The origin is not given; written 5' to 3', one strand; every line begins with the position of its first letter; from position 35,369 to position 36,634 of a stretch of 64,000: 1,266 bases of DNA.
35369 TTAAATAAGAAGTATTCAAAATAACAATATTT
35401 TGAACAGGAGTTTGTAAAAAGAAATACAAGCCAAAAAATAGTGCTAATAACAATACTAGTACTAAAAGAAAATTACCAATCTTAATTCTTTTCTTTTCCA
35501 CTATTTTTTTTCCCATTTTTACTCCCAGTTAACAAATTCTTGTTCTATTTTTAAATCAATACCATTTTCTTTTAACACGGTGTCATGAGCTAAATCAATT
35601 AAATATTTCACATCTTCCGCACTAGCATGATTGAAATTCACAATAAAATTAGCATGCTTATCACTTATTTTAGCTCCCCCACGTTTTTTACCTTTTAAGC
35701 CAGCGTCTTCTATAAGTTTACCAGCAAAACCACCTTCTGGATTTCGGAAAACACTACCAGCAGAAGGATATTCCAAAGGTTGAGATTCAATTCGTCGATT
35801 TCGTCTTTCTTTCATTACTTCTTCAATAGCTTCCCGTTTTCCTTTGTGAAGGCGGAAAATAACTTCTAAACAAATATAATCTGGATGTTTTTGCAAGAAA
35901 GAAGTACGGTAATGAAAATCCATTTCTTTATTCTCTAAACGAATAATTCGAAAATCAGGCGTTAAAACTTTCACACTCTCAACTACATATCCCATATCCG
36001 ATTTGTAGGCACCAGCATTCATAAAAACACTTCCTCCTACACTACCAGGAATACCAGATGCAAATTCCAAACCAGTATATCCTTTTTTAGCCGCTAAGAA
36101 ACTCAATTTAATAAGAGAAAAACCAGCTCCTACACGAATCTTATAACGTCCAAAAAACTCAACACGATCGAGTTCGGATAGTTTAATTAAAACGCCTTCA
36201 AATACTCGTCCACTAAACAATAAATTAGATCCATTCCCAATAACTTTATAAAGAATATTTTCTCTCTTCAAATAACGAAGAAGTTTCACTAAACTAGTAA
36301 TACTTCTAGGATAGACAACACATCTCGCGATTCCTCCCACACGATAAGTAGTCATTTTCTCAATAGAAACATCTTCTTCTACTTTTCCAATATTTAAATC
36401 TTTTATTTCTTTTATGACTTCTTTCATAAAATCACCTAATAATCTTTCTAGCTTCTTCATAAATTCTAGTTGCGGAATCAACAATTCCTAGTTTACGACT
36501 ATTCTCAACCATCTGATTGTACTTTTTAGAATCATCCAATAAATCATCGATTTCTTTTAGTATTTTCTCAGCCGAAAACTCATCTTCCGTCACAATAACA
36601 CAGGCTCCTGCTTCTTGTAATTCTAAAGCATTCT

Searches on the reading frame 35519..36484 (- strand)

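Call 79: search_protein_families(library=pfam, proteins=[window:35519-36484:-], max_evalue=0.00001)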
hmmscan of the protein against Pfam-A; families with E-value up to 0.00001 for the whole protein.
window:35519-36484:- (321 aa): 2 families
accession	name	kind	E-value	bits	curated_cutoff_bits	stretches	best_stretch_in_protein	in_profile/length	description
PF02873.21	MurB_C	-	1.9e-32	111.8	27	1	220-317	2-98/99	UDP-N-acetylenolpyruvoylglucosamine reductase, C-terminal domain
PF01565.28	FAD_binding_4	-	1.3e-23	83.7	26.4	1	54-183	2-138/139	FAD binding domain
